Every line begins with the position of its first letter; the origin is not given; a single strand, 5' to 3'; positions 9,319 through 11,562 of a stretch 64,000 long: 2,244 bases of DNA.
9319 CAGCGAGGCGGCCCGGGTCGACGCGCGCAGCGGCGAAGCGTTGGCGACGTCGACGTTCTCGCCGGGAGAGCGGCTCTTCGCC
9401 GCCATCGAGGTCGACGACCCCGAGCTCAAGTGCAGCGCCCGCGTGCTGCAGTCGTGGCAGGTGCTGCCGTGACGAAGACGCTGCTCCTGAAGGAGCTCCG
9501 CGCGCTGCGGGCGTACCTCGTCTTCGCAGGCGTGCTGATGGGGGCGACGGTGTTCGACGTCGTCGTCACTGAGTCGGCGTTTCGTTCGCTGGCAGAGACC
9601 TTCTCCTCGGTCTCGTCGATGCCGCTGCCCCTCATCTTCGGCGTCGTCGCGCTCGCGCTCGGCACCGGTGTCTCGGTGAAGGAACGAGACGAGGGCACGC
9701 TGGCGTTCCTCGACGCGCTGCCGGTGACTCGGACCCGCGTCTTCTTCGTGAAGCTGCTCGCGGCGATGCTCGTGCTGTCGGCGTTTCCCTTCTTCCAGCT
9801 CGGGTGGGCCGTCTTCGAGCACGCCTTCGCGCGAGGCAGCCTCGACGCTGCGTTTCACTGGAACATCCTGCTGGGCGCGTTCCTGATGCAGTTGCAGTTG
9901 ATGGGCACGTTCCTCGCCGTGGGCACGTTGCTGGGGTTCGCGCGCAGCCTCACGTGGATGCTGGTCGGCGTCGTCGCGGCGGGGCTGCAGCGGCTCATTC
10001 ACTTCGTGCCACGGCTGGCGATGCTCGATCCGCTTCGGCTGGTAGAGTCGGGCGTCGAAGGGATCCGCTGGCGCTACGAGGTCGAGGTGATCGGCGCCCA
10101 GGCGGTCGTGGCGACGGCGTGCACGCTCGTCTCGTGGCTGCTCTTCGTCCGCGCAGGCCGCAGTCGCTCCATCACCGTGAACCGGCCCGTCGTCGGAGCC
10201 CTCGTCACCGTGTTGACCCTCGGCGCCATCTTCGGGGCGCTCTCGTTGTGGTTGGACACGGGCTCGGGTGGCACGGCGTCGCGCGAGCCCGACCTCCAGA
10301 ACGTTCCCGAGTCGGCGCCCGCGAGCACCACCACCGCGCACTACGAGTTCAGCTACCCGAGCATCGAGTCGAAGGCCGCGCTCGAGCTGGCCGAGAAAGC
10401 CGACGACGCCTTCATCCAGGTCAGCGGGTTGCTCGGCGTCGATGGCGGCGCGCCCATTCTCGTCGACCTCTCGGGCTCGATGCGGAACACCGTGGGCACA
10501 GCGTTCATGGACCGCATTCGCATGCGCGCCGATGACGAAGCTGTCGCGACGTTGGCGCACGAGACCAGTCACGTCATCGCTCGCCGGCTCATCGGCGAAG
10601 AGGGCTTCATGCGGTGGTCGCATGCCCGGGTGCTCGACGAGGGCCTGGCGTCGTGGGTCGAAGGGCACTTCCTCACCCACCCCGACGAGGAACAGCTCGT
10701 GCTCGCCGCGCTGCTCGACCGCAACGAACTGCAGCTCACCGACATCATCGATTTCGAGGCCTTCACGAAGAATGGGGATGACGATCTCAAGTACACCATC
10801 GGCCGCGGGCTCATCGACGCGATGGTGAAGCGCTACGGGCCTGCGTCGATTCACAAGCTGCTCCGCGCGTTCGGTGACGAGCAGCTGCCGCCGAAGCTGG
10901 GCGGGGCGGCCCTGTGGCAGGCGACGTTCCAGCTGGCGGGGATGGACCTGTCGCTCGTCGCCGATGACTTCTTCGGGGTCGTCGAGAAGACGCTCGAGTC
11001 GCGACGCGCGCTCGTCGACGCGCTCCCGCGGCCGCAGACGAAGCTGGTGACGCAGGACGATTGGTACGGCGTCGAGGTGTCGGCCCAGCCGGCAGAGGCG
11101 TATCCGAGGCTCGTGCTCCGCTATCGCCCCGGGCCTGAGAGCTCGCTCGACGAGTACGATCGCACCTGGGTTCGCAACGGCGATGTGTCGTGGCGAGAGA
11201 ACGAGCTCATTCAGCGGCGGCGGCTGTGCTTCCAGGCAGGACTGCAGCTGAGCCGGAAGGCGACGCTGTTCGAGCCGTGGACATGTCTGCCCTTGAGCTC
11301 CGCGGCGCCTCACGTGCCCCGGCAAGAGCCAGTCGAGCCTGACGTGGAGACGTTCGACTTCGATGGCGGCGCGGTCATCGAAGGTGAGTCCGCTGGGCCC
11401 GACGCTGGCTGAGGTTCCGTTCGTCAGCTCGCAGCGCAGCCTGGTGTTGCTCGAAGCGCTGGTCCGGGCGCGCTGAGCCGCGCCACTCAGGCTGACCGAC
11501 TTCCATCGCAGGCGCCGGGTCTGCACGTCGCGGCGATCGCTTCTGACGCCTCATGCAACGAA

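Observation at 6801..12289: ABC exporter whose two permeases each carry an extracytoplasmic gluzincin-like domain (one intact HExxH...E, one degenerate), flanked by PglI/AgmX-type proteins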

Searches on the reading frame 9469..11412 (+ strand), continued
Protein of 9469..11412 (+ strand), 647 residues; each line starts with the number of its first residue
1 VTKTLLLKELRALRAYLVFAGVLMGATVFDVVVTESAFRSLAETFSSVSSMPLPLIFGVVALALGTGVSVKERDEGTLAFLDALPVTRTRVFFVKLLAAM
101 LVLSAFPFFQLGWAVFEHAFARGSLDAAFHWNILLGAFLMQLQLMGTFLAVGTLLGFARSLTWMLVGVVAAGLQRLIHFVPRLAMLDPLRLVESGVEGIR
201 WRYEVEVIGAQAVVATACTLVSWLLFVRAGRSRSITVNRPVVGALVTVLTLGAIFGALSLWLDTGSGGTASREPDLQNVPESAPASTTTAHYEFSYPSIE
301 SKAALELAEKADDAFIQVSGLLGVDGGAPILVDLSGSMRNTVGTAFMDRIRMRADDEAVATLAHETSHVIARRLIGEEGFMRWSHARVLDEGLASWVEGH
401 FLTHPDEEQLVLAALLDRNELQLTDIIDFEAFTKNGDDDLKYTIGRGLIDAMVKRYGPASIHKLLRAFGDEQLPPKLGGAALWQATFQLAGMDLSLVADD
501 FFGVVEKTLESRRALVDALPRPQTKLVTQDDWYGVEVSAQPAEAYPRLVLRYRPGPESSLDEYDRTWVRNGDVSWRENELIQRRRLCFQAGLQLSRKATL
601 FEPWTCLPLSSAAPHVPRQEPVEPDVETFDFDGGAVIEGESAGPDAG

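Call 28: search_protein_families(library=pfam, proteins=[L003:8197-10179:+, L009:6551-8125:+, L010:4236-6020:+, L001:10004-11227:+, L028:2292-4007:+, L030:7910-9238:+, L039:7933-9225:+, L043:7737-9545:+, L041:7834-8823:+, L047:5551-6591:+], max_evalue=0.01)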
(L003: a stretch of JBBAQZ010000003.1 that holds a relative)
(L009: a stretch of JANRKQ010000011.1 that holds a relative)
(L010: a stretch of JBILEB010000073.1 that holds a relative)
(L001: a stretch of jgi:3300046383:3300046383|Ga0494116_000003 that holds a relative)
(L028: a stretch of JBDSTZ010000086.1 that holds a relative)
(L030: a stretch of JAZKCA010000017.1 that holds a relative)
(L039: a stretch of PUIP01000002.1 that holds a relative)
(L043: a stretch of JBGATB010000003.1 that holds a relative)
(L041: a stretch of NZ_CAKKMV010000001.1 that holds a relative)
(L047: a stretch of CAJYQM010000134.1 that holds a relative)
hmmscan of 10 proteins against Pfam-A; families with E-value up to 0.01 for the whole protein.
L003:8197-10179:+ (660 aa): 6 families
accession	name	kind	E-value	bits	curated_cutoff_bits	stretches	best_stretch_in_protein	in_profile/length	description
PF00009.33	GTP_EFTU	-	9.8e-55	185.5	26.5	1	6-271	1-188/188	Elongation factor Tu GTP binding domain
PF03764.24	EFG_IV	-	3.1e-33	114.5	24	1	458-576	1-120/121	Elongation factor G, domain IV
PF14492.12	EFG_III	-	8.2e-23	80.7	27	1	385-455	3-73/75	Elongation Factor G, domain III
PF00679.30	EFG_C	-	2.3e-18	66.4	27.9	1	581-659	3-82/89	Elongation factor G C-terminus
PF22042.2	EF-G_D2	-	6.3e-14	52.3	27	1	290-371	3-83/84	Elongation factor G domain 2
PF03144.31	GTP_EFTU_D2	-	3.9e-08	34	30.3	1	303-370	1-73/73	Elongation factor Tu domain 2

L009:6551-8125:+ (524 aa): 0 families

L010:4236-6020:+ (594 aa): 0 families

L001:10004-11227:+ (407 aa): 1 family
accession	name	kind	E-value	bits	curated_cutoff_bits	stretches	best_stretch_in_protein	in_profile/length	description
PF03544.19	TonB_C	-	1.1e-12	48.6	24.6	1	148-220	3-78/79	Gram-negative bacterial TonB protein C-terminal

L028:2292-4007:+ (571 aa): 2 families
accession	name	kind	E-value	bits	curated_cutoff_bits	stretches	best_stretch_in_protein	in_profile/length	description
PF04616.20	Glyco_hydro_43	-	1.7e-84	284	32.2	1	84-362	1-288/288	Glycosyl hydrolases family 43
PF17851.8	GH43_C2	-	7.1e-11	42.6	22.7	1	389-559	1-189/203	Beta xylosidase C-terminal Concanavalin A-like domain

L030:7910-9238:+ (442 aa): 2 families
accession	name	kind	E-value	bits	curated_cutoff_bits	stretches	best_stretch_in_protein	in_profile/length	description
PF14031.13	D-ser_dehydrat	-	3.5e-17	63.3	22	1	329-426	1-96/97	Putative serine dehydratase domain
PF01168.26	Ala_racemase_N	-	1.4e-07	31.9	24.1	1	68-230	4-161/220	Alanine racemase, N-terminal domain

L039:7933-9225:+ (430 aa): 2 families
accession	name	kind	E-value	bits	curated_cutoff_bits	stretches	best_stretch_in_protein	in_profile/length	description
PF01979.26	Amidohydro_1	-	3.8e-53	181.4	25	1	74-424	1-345/345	Amidohydrolase family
PF07969.17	Amidohydro_3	-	7.7e-17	62.4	29.7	2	217-424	244-471/472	Amidohydrolase family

L043:7737-9545:+ (602 aa): 20 families
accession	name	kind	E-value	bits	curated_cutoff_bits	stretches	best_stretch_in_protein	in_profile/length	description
PF07719.23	TPR_2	-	6.6e-19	66.9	27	1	542-574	1-33/34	Tetratricopeptide repeat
PF00515.34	TPR_1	-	1.6e-15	56.6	27.8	0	542-574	1-33/34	Tetratricopeptide repeat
PF13432.12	TPR_16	-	2.4e-11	44.3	32.7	1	512-571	1-60/65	Tetratricopeptide repeat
PF14559.12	TPR_19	-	4.8e-10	40.1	25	3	519-573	2-56/68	Tetratricopeptide repeat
PF13181.12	TPR_8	-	4.7e-09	36.1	25.7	0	542-574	1-33/34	Tetratricopeptide repeat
PF13431.12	TPR_17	-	7.6e-09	35.6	24.4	1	533-562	4-33/34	Tetratricopeptide repeat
PF13174.12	TPR_6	-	6.5e-08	33.2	26.3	0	404-430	1-27/33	Tetratricopeptide repeat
PF13424.12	TPR_12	-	2e-07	31.5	30.1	1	447-502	9-70/77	Tetratricopeptide repeat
PF13371.12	TPR_9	-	2.3e-06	28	35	0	449-496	3-48/73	Tetratricopeptide repeat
PF13176.12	TPR_7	-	4.6e-06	26.7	27.9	0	446-474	4-34/36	Tetratricopeptide repeat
PF13646.12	HEAT_2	-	1.6e-05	25.6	27.7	0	130-193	28-87/88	HEAT repeats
PF21545.3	T7SS_EccA1_N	-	2.9e-05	23.9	27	1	444-505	135-196/272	T7SS, ESX-1 secretion system protein EccA1, N-terminal domain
PF13374.12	TPR_10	-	3.1e-05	24.3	27.5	0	480-499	5-24/42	Tetratricopeptide repeat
PF12895.13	ANAPC3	-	3.5e-05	24.4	27.2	0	501-551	16-65/82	Anaphase-promoting complex, cyclosome, subunit 3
PF20308.4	TPR-S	-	4e-05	24.6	27.6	0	456-512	1-54/102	Tetratricopeptide Repeats-Sensor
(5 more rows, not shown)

L041:7834-8823:+ (329 aa): 6 families
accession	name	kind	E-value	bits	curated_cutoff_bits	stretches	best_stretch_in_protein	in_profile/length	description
PF03446.21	NAD_binding_2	-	9.2e-38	130.2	21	1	39-193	1-157/161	NAD binding domain of 6-phosphogluconate dehydrogenase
PF14833.11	NAD_binding_11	-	1.3e-16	61.3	30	1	202-318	3-118/122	NAD-binding of NADP-dependent 3-hydroxyisobutyrate dehydrogenase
PF02826.25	2-Hacid_dh_C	-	1.6e-08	34.5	25.1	1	33-131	32-129/178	D-isomer specific 2-hydroxyacid dehydrogenase, NAD binding domain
PF03807.23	F420_oxidored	-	2.4e-06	28.5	21.6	1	39-98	1-65/94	NADP oxidoreductase coenzyme F420-dependent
PF21761.2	RedAm-like_C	-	5.7e-05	23.8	27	1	218-318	21-121/127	NADPH-dependent reductive aminase-like, C-terminal domain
PF02558.23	ApbA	-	0.00011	22.2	22.2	1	40-80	1-40/150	Ketopantoate reductase PanE/ApbA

L047:5551-6591:+ (346 aa): 10 families
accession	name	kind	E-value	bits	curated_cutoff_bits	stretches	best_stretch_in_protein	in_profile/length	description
PF03446.21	NAD_binding_2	-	1.4e-38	132.8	21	1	56-210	1-157/161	NAD binding domain of 6-phosphogluconate dehydrogenase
PF14833.11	NAD_binding_11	-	1.3e-18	67.9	30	1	219-335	3-118/122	NAD-binding of NADP-dependent 3-hydroxyisobutyrate dehydrogenase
PF02826.25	2-Hacid_dh_C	-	1.4e-09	38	25.1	1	46-150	28-131/178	D-isomer specific 2-hydroxyacid dehydrogenase, NAD binding domain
PF03807.23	F420_oxidored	-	6e-08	33.6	21.6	1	56-115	1-65/94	NADP oxidoreductase coenzyme F420-dependent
PF21761.2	RedAm-like_C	-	4e-06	27.5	27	1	234-335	20-121/127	NADPH-dependent reductive aminase-like, C-terminal domain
PF02558.23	ApbA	-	2e-05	24.7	22.2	1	57-98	1-41/150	Ketopantoate reductase PanE/ApbA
PF01488.26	Shikimate_DH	-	5.6e-05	23.7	24.3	1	48-99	6-58/138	Shikimate / quinate 5-dehydrogenase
PF03435.24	Sacchrp_dh_NADP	-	0.00058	20.6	25.1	1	57-111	1-57/129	Saccharopine dehydrogenase NADP binding domain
PF07991.19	KARI_N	-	0.00085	19.4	20.6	1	54-126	4-76/165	Acetohydroxy acid isomeroreductase, NADPH-binding domain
PF01210.29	NAD_Gly3P_dh_N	-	0.0041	17.5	23.1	1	57-96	2-41/158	NAD-dependent glycerol-3-phosphate dehydrogenase N-terminus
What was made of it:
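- Tried and rejected: They are unrelated to each other: EF-G paralogue, GH43, D-serine dehydratase-like, amidohydrolase, TPR, and 3-hydroxyisobutyrate-dehydrogenase-like (call 28).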

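Call 29: fold_search(model_id=the predicted structure, library=pdb)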
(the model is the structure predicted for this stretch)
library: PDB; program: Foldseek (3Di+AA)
matches with E <= 10: 640; with E <= 0.001: 25
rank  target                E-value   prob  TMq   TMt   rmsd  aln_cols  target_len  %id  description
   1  6mgq_B                2.6e-04  1.00  0.23  0.18  16.1       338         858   12  ERAP1 in the open conformation bound to 10mer phosphinic inhibitor DG014 (released 2019-12-18)
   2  3qnf_A                3.7e-04  1.00  0.22  0.21  16.1       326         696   10  Crystal structure of the open state of human endoplasmic reticulum aminopeptidase 1 ERAP1 (released 2011-02-23)
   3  4z7i_B                3.7e-04  1.00  0.23  0.18  16.6       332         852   10  Crystal structure of insulin regulated aminopeptidase in complex with ligand (released 2015-08-26)
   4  5mj6_A                4.4e-04  1.00  0.23  0.18  16.6       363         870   10  Ligand-induced conformational change of Insulin-regulated aminopeptidase: insights on catalytic mechanism and active s (released 2017-04-05)
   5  2gtq                  4.6e-04  1.00  0.25  0.19  17.4       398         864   11  Crystal structure of aminopeptidase N from human pathogen Neisseria meningitidis (released 2006-05-30)
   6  4qhp                  4.6e-04  1.00  0.24  0.19  17.7       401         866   12  Crystal structure of Aminopeptidase N in complex with the phosphinic dipeptide analogue LL-(R,S)-hPheP[CH2]Phe(4-CH2NH2) (released 2014-09-24)
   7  8cgw_B                5.0e-04  1.00  0.24  0.19  16.6       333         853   10  Insulin-regulated aminopeptidase (IRAP) in complex with an allosteric benzopyran-based inhibitor (released 2024-01-31)
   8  8cgp_B                5.4e-04  1.00  0.24  0.18  17.0       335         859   10  Insulin regulated aminopeptidase (IRAP) in complex with an allosteric aryl sulfonamide inhibitor (released 2024-01-31)
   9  3mdj_A                5.4e-04  1.00  0.21  0.17  17.3       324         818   14  ER Aminopeptidase, ERAP1, Bound to the Zinc Aminopeptidase Inhibitor, Bestatin (released 2011-03-30)
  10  6ydx_B                5.7e-04  1.00  0.24  0.19  16.9       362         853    9  Insulin-regulated aminopeptidase complexed with a macrocyclic peptidic inhibitor (released 2020-07-22)
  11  6oiu_C                5.7e-04  1.00  0.23  0.17  18.6       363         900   10  X-ray crystal structure of the ectodomain of the Toxoplasma gondii ME49 Aminopeptidase N (TGME49_224350) (released 2020-09-30)
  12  4qpe                  5.9e-04  1.00  0.24  0.19  17.6       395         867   11  Crystal structure of Aminopeptidase N in complex with N-cyclohexyl-1,2-diaminoethylphosphonic acid (released 2014-09-24)
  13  2yd0_A                6.1e-04  1.00  0.22  0.18  16.5       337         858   13  Crystal structure of the soluble domain of human endoplasmic reticulum aminopeptidase 1 ERAP1 (released 2011-04-13)
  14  7edx_B                6.7e-04  1.00  0.24  0.17  15.9       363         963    8  p53-bound TFIID-based core PIC on HDM2 promoter (released 2021-05-05)
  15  7z28_A                6.9e-04  1.00  0.23  0.18  16.2       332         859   12  High-resolution crystal structure of ERAP1 with bound bestatin analogue inhibitor (released 2022-07-27)
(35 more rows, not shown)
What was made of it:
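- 9469..11412 (+): Permease 2 (647 aa from the GTG at 9469). It comprises an ABC-2 6-TM core plus TM7 (nt 9469-10260), a low-confidence linker, a periplasmic gluzincin catalytic domain (10309-11028), a beta-sandwich (11029-11298) and an acidic disordered tail (11299-11409). Foldseek finds M1 and M60 peptidases (call 29).
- On Gluzincin metallopeptidases (clan MA, subclan E): Foldseek gives probability 1.0 (call 29).
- Foldseek finds M1 and M60 peptidases with probability 1.0 (call 29).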

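Call 60: search_protein_families(library=padloc, proteins=[window:9469-11412:+], max_evalue=0.001)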
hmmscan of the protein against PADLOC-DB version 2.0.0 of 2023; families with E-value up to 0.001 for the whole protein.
window:9469-11412:+ (647 aa): 0 families

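Call 61: search_protein_families(library=ncbifam, proteins=[L001:10004-11227:+, L009:6551-8125:+, L010:4236-6020:+], max_evalue=0.001)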
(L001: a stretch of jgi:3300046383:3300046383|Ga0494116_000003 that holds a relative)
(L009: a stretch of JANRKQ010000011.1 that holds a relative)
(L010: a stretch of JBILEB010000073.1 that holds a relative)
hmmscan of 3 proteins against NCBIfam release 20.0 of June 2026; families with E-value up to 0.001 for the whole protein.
L001:10004-11227:+ (407 aa): 7 families
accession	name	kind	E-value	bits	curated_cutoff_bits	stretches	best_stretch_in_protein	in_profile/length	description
NF008082.0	PRK10819.1-3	equivalog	8.6e-14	51.9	265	1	141-209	159-227/242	TonB system transport protein TonB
TIGR01352.1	tonB_Cterm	subfamily_domain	1.6e-11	44.3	27.1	1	148-220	1-74/76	TonB family protein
NF008081.0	PRK10819.1-2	equivalog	3.5e-11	43.5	377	1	136-206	149-220/240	TonB system transport protein TonB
NF008084.0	PRK10819.1-5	equivalog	9.8e-11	42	315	1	143-220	166-241/249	TonB system transport protein TonB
NF008083.0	PRK10819.1-4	equivalog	1.6e-09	38.1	448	1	144-204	157-217/239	TonB system transport protein TonB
NF008080.0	PRK10819.1-1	equivalog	2.5e-07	30.4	418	1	143-207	170-234/252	TonB system transport protein TonB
NF038079.1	TonB_sider_MxcH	equivalog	7e-05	21.1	925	1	143-239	5-105/792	TonB-dependent siderophore myxochelin receptor MxcH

L009:6551-8125:+ (524 aa): 0 families

L010:4236-6020:+ (594 aa): 0 families

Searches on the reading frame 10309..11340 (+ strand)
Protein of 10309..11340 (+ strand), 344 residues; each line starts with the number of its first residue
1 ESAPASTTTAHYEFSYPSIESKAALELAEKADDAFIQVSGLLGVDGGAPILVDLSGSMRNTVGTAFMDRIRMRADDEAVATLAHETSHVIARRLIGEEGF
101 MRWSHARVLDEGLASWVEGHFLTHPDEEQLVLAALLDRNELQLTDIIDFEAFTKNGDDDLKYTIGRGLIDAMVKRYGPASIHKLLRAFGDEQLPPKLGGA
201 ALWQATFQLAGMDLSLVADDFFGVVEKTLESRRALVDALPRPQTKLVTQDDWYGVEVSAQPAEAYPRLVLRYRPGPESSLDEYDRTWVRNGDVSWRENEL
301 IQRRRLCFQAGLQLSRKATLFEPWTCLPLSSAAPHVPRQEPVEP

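Call 41: search_solved_structures(query=A3, max_evalue=10, show_alignments=3)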
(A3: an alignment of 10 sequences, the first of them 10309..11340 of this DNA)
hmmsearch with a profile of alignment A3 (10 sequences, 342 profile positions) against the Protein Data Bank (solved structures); distinct sequences matched with E-value up to 10: 22.
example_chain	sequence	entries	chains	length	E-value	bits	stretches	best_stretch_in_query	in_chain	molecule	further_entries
9ow3_A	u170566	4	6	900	0.054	15.7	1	75-120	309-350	Aminopeptidase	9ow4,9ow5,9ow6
27oa_B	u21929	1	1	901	0.054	15.7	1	75-120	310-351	Aminopeptidase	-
9xwa_A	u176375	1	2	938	0.059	15.6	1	75-120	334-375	Aminopeptidase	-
3cqb_A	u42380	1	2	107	0.13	14.4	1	46-92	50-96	Probable protease htpX homolog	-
6buy_A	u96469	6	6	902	0.14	14.4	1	76-125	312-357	Aminopeptidase N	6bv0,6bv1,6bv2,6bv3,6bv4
4nz8_A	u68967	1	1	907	0.14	14.4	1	76-125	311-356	Aminopeptidase N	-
4hom_A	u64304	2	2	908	0.14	14.3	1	76-125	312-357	Aminopeptidase N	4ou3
4fke_A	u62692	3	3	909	0.14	14.3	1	76-125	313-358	Aminopeptidase N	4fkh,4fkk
7vpp_A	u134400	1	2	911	0.14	14.3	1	76-125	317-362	Aminopeptidase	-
5z65_A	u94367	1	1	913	0.14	14.3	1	76-125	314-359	Aminopeptidase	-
5lds_A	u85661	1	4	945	0.15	14.2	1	76-125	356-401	Aminopeptidase N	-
4f5c_A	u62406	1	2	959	0.16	14.2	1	76-125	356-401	Aminopeptidase N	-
5lg6_A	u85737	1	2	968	0.16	14.1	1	76-125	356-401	Aminopeptidase N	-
28jq_F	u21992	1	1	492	0.24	13.6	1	75-104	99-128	Beta-barrel assembly-enhancing protease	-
4fyq_A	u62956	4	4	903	0.48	12.6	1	75-120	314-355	Aminopeptidase N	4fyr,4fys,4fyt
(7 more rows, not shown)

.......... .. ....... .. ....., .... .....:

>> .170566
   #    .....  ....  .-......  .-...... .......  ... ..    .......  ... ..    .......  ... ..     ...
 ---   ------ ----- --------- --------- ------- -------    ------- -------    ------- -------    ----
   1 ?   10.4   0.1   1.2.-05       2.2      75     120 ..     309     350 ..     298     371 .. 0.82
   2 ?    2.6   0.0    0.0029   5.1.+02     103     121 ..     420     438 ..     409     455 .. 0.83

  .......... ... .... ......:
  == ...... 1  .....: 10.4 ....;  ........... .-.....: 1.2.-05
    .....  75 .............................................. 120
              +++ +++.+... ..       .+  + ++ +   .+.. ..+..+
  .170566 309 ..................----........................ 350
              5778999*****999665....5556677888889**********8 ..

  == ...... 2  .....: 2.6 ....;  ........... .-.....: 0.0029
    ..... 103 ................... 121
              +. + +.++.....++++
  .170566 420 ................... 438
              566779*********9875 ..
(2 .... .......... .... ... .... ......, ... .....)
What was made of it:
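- On Gluzincin metallopeptidases (clan MA, subclan E): It aligns with the ligand Glu in NEGFASY of M1 aminopeptidases (call 41).
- Closest known: Gluzincin peptidases: M1. Same: HExxH is present with a downstream Glu in an xEG(L/F)AS motif that aligns with NEGFASY of M1 (call 41).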

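Call 42: search_protein_families(library=pfam, alignment_id=A3, max_evalue=1)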
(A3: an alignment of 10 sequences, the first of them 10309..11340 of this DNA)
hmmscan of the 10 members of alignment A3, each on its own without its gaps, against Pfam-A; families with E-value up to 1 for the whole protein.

A. member 1, window:10309-11340:+ (344 aa): 1 family
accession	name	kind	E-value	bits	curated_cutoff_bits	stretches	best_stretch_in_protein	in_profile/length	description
PF13485.12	Peptidase_MA_2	-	0.038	14.2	32.4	1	81-190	69-172/201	Peptidase MA superfamily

B. families by the number of members that match (of 10 scanned): 8 families
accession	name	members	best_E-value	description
PF01435.24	Peptidase_M48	4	0.0023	Peptidase family M48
PF13699.11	eCIS_core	4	0.086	eCIS core domain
PF10263.15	SprT-like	3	0.0023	SprT-like family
PF02128.21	Peptidase_M36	3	0.038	Fungalysin metallopeptidase (M36)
PF01433.26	Peptidase_M1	3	0.11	Peptidase family M1 domain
PF13485.12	Peptidase_MA_2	2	0.038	Peptidase MA superfamily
PF10698.15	DUF2505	1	0.059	Protein of unknown function (DUF2505)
PF00875.24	DNA_photolyase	1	0.09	DNA photolyase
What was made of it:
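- On Peptidase family M1 (PF01433): The best Peptidase_M1 E-value is 0.11, seen in 3 of 10 members (call 42).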

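Call 48: search_protein_representatives(alignment_id=A3)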
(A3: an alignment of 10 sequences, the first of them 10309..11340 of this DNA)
Query: 10 sequences, 342 profile positions. Proteins with E-value up to 0.001 (for the whole library): 620; up to 1e-10: 453; up to 1e-30: 335. The best 150 are listed.
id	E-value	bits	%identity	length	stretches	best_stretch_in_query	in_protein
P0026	8.8e-134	462.2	-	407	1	2-341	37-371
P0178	5.7e-124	430.0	-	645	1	2-341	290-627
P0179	1.6e-123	428.5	-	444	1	2-341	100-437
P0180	8.7e-121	419.5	-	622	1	2-337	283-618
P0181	2.4e-116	404.9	-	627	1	2-341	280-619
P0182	8.3e-116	403.1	-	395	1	1-333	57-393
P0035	4.9e-114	397.3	-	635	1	2-339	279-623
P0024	5.6e-114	397.1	-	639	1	2-340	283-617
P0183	5.7e-114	397.1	-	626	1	2-333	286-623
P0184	1.8e-113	395.4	-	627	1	2-333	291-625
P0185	6.7e-113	393.6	-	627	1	2-339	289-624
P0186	1.1e-112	392.9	-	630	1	2-338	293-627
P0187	1.9e-112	392.1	-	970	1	3-338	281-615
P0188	5.2e-110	384.1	-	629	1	3-339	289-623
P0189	9.5e-107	373.3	-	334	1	11-340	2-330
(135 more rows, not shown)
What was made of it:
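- The shorter hits mostly start inside the domain and look like fragments (call 48).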
